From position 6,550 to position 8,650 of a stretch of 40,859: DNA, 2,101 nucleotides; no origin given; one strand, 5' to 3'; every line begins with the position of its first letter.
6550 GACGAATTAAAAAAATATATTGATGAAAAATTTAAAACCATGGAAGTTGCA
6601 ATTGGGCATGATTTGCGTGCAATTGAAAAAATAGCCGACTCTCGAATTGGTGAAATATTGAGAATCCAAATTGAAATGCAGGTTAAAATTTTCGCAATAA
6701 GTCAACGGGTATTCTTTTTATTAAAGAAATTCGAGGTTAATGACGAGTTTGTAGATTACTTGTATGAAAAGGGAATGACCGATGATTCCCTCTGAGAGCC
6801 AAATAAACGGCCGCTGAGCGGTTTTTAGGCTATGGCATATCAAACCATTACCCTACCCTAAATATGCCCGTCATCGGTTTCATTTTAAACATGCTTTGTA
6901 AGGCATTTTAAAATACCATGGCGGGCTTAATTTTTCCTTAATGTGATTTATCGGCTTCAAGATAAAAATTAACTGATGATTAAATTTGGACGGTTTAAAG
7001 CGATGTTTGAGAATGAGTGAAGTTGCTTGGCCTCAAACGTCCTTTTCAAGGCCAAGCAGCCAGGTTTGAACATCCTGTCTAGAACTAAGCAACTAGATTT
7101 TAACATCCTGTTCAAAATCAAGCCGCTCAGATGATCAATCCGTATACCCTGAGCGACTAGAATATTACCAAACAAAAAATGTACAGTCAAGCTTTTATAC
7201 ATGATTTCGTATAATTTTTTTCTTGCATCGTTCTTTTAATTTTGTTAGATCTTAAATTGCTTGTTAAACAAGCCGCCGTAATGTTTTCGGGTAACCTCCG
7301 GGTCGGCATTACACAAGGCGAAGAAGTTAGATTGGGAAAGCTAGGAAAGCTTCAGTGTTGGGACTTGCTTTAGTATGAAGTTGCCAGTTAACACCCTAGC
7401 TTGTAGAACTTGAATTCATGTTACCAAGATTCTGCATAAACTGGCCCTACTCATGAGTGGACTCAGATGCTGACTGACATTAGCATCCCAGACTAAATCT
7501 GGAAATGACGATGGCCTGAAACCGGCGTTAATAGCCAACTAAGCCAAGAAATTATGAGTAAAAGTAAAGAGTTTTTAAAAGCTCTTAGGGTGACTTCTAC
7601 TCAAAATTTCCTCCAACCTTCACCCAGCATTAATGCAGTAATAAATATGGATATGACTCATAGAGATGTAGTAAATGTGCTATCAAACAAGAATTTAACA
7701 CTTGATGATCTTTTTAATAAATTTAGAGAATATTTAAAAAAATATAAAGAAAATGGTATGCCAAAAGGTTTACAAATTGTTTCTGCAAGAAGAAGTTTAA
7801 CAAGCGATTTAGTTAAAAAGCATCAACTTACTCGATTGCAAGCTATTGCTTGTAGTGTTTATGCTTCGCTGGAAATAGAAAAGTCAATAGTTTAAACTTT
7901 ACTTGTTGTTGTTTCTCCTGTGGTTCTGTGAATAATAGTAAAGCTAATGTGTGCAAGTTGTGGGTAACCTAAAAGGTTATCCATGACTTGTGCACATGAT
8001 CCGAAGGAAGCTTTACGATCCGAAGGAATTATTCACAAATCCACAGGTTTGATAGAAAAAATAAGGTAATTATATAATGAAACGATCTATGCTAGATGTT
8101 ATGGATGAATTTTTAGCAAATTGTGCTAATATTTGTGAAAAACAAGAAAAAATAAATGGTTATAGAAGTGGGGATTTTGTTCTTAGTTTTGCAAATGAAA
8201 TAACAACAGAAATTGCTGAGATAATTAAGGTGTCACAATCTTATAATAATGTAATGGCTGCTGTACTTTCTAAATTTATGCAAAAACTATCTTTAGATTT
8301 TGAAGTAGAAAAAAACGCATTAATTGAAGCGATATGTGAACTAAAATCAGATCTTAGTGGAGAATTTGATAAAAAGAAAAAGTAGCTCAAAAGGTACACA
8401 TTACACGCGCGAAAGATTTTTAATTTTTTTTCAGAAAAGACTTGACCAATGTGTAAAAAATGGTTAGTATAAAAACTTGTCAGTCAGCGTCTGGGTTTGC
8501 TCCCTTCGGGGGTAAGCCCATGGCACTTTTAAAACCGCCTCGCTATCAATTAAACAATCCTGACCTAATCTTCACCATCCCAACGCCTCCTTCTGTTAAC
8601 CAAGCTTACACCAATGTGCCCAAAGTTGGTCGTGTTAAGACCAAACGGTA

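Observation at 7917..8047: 131-nt, 48-bp extended hairpin with two identical 11-nt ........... bulges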

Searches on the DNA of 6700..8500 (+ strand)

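Call 5: search_dna_similar(query=window:7400-8500:+, collection=phages, mode=distant, max_rows=30)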
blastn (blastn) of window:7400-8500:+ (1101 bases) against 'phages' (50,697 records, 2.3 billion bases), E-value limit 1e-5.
No match.

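Call 16: search_rna_families(source=window, start=6700, end=8500, threshold=evalue, max_evalue=10)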
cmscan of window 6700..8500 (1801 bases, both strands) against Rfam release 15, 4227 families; matches with E-value up to 10: 5.
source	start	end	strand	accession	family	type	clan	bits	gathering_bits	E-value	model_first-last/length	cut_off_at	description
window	6859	6970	+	RF02073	STnc260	Gene; sRNA;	-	23.7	100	1.1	1-176/176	no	Salmonella enterica sRNA STnc260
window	7464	7522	+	RF00295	snoTBR7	Gene; snRNA; snoRNA; CD-box;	-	18.6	45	0.91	1-75/75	no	Small nucleolar RNA TBR7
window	7758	7816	-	RF00042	CopA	Gene; antisense;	-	16.8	60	9.9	1-92/92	no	CopA-like RNA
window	8447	8483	-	RF00294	snoTBR17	Gene; snRNA; snoRNA; CD-box;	-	14.5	40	2.4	81-117/119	no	Small nucleolar RNA TBR17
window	7174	7245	-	RF01675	CrcZ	Gene; sRNA;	-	9.8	95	8.2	1-398/398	no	Pseudomonas sRNA CrcZ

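Call 39: search_dna_similar(query=window:6796-7553:+, collection=phages, mode=distant, max_evalue=0.01)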
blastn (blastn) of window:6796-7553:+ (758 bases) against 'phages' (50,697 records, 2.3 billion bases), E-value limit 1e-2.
No match.

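Call 96: search_dna_similar(query=window:7900-8060:+, collection=plasmids, mode=distant, max_evalue=1, max_rows=30)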
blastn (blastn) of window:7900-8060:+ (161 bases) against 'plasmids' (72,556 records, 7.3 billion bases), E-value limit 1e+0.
Records with a match: 3; places in all: 3; records where one place covers at least 80% of the query: 0.
Best place of each record, by identity: 60-80% 3.
By first word of the organism name: Variovorax 3.
By predicted mobility (MOB-suite, as given by PLSDB): non-mobilizable 3.
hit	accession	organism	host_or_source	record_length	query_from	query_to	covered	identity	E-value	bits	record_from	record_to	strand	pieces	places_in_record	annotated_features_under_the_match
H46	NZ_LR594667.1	Variovorax sp. SRS16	linuron-contaminated soil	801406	49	148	62%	72.8%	3e-3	48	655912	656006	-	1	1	none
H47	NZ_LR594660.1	Variovorax sp. PBL-H6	linuron-contaminated soil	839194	49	148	62%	72.8%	3e-3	48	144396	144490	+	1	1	none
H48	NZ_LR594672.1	Variovorax sp. PBL-E5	linuron-contaminated soil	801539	49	148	62%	72.8%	3e-3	48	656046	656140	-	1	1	none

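Call 97: get_annotated_region(hit=H47, flank=4000)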
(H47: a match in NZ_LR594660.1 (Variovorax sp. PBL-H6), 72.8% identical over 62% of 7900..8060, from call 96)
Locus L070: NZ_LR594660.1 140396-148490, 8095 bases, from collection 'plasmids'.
description: Variovorax sp. PBL-H6 plasmid 2
organism: Variovorax sp. PBL-H6 (NCBI taxid 434009)
taxonomy: Bacteria; Pseudomonadota; Betaproteobacteria; Burkholderiales; Comamonadaceae; Variovorax; Variovorax sp. PBL-H6
host: -; source: linuron-contaminated soil; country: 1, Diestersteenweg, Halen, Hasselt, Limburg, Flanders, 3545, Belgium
typing (MOB-suite, as given by PLSDB): non-mobilizable
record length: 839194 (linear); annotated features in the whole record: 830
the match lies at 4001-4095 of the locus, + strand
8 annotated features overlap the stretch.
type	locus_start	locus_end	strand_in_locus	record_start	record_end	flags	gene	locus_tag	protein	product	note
CDS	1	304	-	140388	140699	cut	trxA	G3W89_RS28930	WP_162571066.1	thioredoxin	-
CDS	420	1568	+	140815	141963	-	-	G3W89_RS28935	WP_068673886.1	hypothetical protein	-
CDS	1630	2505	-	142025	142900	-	-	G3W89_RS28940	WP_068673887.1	hypothetical protein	-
CDS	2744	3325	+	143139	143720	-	-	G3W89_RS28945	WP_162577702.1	hypothetical protein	-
CDS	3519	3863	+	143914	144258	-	-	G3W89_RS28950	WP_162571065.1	hypothetical protein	-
CDS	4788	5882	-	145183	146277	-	-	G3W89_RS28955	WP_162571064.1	hypothetical protein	-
CDS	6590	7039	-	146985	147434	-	-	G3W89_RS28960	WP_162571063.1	helix-turn-helix transcriptional regulator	-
CDS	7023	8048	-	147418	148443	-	-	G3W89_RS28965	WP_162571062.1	tyrosine-type recombinase/integrase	GO:0015074 - DNA integration [Evidence IEA]; GO:0006310 - DNA recombination [Evidence IEA]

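Call 100: search_dna_similar(query=L070:3960-4105:+, collection=plasmids, mode=distant, max_evalue=1, max_rows=40)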
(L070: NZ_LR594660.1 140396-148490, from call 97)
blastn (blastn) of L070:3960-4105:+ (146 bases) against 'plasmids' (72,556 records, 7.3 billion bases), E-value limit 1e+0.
Records with a match: 13; places in all: 19; records where one place covers at least 80% of the query: 10.
Best place of each record, by identity: >=99% 3; 80-90% 3; 60-80% 7.
By first word of the organism name: Cupriavidus 6; Variovorax 4; Paraburkholderia 1; uncultured 1; Bordetella 1.
By predicted mobility (MOB-suite, as given by PLSDB): non-mobilizable 6; conjugative 5; mobilizable 2.
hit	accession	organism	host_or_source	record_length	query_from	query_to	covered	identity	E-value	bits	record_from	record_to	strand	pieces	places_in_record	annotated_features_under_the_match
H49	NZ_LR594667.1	Variovorax sp. SRS16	linuron-contaminated soil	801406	1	146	100%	100.0%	2e-68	264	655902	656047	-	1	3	none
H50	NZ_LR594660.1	Variovorax sp. PBL-H6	linuron-contaminated soil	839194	1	146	100%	100.0%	2e-68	264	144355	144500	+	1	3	none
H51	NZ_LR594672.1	Variovorax sp. PBL-E5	linuron-contaminated soil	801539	1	146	100%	100.0%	2e-68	264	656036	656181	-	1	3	none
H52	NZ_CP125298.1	Paraburkholderia sabiae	Mimosa caesalpiniifolia,cell ...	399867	9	139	90%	83.5%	5e-25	120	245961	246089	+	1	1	none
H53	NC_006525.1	Cupriavidus metallidurans CH34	-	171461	9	139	90%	78.9%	9e-16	90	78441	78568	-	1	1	none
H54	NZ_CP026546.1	Cupriavidus metallidurans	single cell,soil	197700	9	139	90%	78.9%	9e-16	90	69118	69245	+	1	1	none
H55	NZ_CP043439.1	Cupriavidus campinensis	cell culture,soil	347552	9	139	90%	78.9%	9e-16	90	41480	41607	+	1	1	none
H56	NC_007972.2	Cupriavidus metallidurans CH34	-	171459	9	139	90%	78.9%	9e-16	90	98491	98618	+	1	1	none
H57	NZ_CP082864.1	Cupriavidus pauculus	-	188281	9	139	90%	78.9%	9e-16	90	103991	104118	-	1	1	none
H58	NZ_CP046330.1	Cupriavidus metallidurans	sedimentation pond in a zinc factory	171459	9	139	90%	78.9%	9e-16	90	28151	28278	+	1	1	none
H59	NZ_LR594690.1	Variovorax sp. WDL1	linuron-contaminated soil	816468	18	106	61%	85.9%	1e-14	87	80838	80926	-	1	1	none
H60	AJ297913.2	uncultured bacterium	-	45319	10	79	48%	75.7%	3e-2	45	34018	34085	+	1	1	none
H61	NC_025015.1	Bordetella bronchiseptica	-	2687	40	95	38%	80.4%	8e-4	50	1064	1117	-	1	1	none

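Call 101: search_dna_similar(query=L070:3960-4105:+, collection=phages, mode=distant, max_evalue=1, max_rows=30)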
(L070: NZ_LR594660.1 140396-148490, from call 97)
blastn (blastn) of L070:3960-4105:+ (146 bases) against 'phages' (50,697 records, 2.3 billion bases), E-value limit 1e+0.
No match.

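Call 102: get_annotated_region(hit=H56, flank=4000)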
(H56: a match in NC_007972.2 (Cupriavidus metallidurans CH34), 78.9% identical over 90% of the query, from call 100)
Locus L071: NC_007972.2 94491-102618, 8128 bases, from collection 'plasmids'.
description: Cupriavidus metallidurans CH34 plasmid pMOL28, complete sequence
organism: Cupriavidus metallidurans CH34 (NCBI taxid 266264)
taxonomy: Bacteria; Pseudomonadota; Betaproteobacteria; Burkholderiales; Burkholderiaceae; Cupriavidus; Cupriavidus metallidurans; Cupriavidus metallidurans CH34
host: -; source: -; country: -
typing (MOB-suite, as given by PLSDB): conjugative; replicon rep_cluster_591; relaxase MOBH; mating-pair formation MPF_T
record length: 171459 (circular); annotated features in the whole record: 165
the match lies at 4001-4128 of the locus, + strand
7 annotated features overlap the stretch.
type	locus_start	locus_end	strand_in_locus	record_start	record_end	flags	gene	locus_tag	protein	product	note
CDS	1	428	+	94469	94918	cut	-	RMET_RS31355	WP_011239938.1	hypothetical protein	-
CDS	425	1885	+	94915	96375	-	-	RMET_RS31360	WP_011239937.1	3'-5' exonuclease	-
CDS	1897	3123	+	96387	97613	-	-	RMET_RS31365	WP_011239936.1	DUF1173 family protein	-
CDS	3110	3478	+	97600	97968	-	-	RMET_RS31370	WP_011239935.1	hypothetical protein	-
CDS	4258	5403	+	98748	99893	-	-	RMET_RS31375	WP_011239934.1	tyrosine-type recombinase/integrase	GO:0015074 - DNA integration [Evidence IEA]; GO:0006310 - DNA recombination [Evidence IEA]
CDS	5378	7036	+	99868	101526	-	-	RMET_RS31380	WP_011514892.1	tyrosine-type recombinase/integrase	GO:0015074 - DNA integration [Evidence IEA]; GO:0006310 - DNA recombination [Evidence IEA]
CDS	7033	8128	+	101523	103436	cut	-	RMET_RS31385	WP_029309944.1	tyrosine-type recombinase/integrase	GO:0015074 - DNA integration [Evidence IEA]; GO:0006310 - DNA recombination [Evidence IEA]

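Call 103: get_annotated_region(hit=H60, flank=3500)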
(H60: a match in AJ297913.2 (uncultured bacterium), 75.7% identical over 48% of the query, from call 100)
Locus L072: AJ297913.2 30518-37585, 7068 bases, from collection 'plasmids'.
description: Uncultured bacterium plasmid pIPO2T, complete sequence
organism: uncultured bacterium (NCBI taxid 77133)
taxonomy: Bacteria; ; ; ; ; ; uncultured bacterium
host: -; source: -; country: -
typing (MOB-suite, as given by PLSDB): conjugative; replicon rep_cluster_236; relaxase MOBP; mating-pair formation MPF_T
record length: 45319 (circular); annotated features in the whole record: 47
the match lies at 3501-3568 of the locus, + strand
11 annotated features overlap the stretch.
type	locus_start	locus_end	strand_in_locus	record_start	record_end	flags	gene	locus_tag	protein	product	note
CDS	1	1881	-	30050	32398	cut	traB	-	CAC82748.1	TraB protein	-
CDS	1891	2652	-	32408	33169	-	traA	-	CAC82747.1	TraA protein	-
CDS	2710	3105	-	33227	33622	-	-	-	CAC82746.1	hypothetical 15.3 kDa protein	-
CDS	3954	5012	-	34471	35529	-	-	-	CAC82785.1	hypothetical 37 kDa protein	-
CDS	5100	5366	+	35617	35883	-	-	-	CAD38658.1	hypothetical 9.8 kDa protein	-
CDS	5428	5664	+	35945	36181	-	-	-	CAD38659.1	hypothetical 8.5 kDa protein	-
CDS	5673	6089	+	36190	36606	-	-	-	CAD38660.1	hypothetical 16 kDa protein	-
CDS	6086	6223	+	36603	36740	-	-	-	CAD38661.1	hypothetical 5.2 kDa protein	-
CDS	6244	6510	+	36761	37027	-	-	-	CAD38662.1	hypothetical 9.4 kDa protein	-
CDS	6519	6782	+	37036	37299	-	-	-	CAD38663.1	hypothetical 9.3 kDa protein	-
CDS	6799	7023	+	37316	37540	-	-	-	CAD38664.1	hypothetical 8 kDa protein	-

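Call 115: get_annotated_region(hit=H52, flank=2500)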
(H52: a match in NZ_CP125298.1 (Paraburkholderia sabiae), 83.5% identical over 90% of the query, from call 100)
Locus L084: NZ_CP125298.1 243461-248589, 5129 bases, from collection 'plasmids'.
description: Paraburkholderia sabiae strain LMG 24235 plasmid pPs24235_2, complete sequence
organism: Paraburkholderia sabiae (NCBI taxid 273251)
taxonomy: Bacteria; Pseudomonadota; Betaproteobacteria; Burkholderiales; Burkholderiaceae; Paraburkholderia; Paraburkholderia sabiae
host: -; source: Mimosa caesalpiniifolia,cell culture,root nodule; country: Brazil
typing (MOB-suite, as given by PLSDB): mobilizable; relaxase MOBP
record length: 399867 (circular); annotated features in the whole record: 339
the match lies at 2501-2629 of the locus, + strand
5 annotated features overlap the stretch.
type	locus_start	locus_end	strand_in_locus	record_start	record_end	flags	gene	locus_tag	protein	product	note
CDS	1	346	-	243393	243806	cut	-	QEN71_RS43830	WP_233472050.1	hypothetical protein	-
CDS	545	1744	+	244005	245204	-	-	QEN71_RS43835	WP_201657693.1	phosphoadenosine phosphosulfate reductase family protein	-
CDS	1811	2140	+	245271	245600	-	-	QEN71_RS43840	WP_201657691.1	hypothetical protein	-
CDS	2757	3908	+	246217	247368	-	-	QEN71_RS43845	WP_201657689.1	site-specific integrase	GO:0015074 - DNA integration [Evidence IEA]; GO:0006310 - DNA recombination [Evidence IEA]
CDS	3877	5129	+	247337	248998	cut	-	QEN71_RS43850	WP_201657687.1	tyrosine-type recombinase/integrase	GO:0015074 - DNA integration [Evidence IEA]; GO:0006310 - DNA recombination [Evidence IEA]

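Call 116: get_annotated_region(hit=H59, flank=2500)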
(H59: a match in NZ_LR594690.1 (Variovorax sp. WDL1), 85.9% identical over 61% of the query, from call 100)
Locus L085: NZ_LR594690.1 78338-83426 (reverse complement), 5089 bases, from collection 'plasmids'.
description: Variovorax sp. WDL1 plasmid 2
organism: Variovorax sp. WDL1 (NCBI taxid 207745)
taxonomy: Bacteria; Pseudomonadota; Betaproteobacteria; Burkholderiales; Comamonadaceae; Variovorax; Variovorax sp. WDL1
host: -; source: linuron-contaminated soil; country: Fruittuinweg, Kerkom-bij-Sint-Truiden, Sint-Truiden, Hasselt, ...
typing (MOB-suite, as given by PLSDB): non-mobilizable
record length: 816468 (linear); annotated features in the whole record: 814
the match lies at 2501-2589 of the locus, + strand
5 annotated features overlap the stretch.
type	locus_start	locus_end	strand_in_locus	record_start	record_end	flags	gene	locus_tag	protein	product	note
CDS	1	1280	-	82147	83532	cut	radA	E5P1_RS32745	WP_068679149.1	DNA repair protein RadA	GO:0006281 - DNA repair [Evidence IEA]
CDS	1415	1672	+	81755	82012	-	-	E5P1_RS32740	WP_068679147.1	hypothetical protein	-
CDS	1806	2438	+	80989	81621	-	-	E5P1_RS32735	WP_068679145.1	hypothetical protein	-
CDS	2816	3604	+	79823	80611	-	-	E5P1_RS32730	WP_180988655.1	hypothetical protein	-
CDS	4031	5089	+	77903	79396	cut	-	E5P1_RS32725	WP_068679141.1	DUF87 domain-containing protein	-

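Call 117: search_dna_similar(query=L072:3495-3645:+, collection=plasmids, mode=distant, max_evalue=0.1, max_rows=40, rows=spread)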
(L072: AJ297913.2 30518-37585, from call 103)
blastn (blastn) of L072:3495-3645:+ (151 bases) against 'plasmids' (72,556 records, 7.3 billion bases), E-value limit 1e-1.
Records with a match: 506; places in all: 509; records where one place covers at least 80% of the query: 473.
Best place of each record, by identity: >=99% 2; 95-99% 20; 90-95% 7; 80-90% 452; 60-80% 25.
By first word of the organism name: Klebsiella 371; Escherichia 45; Enterobacter 31; uncultured 20; Xylella 15; Cupriavidus 6; Citrobacter 4; Salmonella 3; Variovorax 3; Raoultella 2; and 6 more.
By predicted mobility (MOB-suite, as given by PLSDB): conjugative 397; non-mobilizable 60; mobilizable 49.
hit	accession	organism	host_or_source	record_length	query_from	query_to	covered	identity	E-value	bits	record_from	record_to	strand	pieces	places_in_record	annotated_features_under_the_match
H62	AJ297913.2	uncultured bacterium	-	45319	1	151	100%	100.0%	4e-71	273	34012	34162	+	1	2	none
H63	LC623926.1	uncultured bacterium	-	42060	1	151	100%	97.4%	1e-65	255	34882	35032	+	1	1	none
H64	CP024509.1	Klebsiella pneumoniae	Homo sapiens,rectal swab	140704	18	145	85%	84.4%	2e-29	134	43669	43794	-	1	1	none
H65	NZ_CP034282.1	Klebsiella pneumoniae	-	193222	18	145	85%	84.4%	2e-29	134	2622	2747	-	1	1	none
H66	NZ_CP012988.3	Klebsiella pneumoniae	Homo sapiens,urine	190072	18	145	85%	84.4%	2e-29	134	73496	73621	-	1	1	none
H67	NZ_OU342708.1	Klebsiella pneumoniae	Homo sapiens,urine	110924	18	145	85%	84.4%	2e-29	134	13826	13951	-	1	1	none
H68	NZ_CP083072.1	Klebsiella pneumoniae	Homo sapiens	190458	18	145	85%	84.4%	2e-29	134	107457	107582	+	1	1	none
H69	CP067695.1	Klebsiella pneumoniae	Homo sapiens,urine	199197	18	145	85%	84.4%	2e-29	134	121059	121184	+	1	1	none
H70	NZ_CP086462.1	Klebsiella pneumoniae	Homo sapiens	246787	18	145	85%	84.4%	2e-29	134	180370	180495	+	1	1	none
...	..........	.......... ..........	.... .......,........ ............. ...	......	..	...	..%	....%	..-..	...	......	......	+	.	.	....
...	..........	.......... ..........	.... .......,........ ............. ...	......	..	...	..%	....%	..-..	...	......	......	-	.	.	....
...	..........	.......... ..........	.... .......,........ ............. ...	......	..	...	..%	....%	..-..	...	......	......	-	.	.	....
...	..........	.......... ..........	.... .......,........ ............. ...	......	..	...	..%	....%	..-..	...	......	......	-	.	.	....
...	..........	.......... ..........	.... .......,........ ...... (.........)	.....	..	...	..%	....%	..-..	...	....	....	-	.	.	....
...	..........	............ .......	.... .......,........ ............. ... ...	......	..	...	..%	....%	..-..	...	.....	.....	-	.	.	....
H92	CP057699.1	Escherichia coli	culture,Pooled pig faecal samples ...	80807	18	145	85%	84.4%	2e-29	134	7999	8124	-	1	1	none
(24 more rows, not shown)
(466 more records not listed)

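Call 118: get_annotated_region(hit=H65, flank=5000)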
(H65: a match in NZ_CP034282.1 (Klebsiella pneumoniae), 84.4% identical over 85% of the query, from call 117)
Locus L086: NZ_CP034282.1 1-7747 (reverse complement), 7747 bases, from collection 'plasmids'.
description: Klebsiella pneumoniae strain I72 plasmid p72_FIBkpn, complete sequence
organism: Klebsiella pneumoniae (NCBI taxid 573)
taxonomy: Bacteria; Pseudomonadota; Gammaproteobacteria; Enterobacterales; Enterobacteriaceae; Klebsiella; Klebsiella pneumoniae
host: -; source: -; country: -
typing (MOB-suite, as given by PLSDB): conjugative; replicon IncFIB,IncFII; relaxase MOBF,MOBF; mating-pair formation MPF_F
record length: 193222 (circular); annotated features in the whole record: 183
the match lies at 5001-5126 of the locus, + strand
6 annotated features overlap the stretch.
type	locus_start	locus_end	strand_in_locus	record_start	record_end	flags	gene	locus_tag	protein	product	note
CDS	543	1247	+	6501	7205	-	-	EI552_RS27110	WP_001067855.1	IS6-like element IS26 family transposase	GO:0006313 - DNA transposition [Evidence IEA]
CDS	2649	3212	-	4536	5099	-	-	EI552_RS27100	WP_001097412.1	chlorite dismutase family protein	-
CDS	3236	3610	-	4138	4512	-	-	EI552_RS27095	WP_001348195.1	cupin domain-containing protein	-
CDS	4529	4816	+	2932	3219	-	-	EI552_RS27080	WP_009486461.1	thermonuclease family protein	-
CDS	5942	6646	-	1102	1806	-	-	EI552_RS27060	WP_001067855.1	IS6-like element IS26 family transposase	GO:0006313 - DNA transposition [Evidence IEA]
CDS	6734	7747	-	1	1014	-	repA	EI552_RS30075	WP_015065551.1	plasmid replication initiator RepA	-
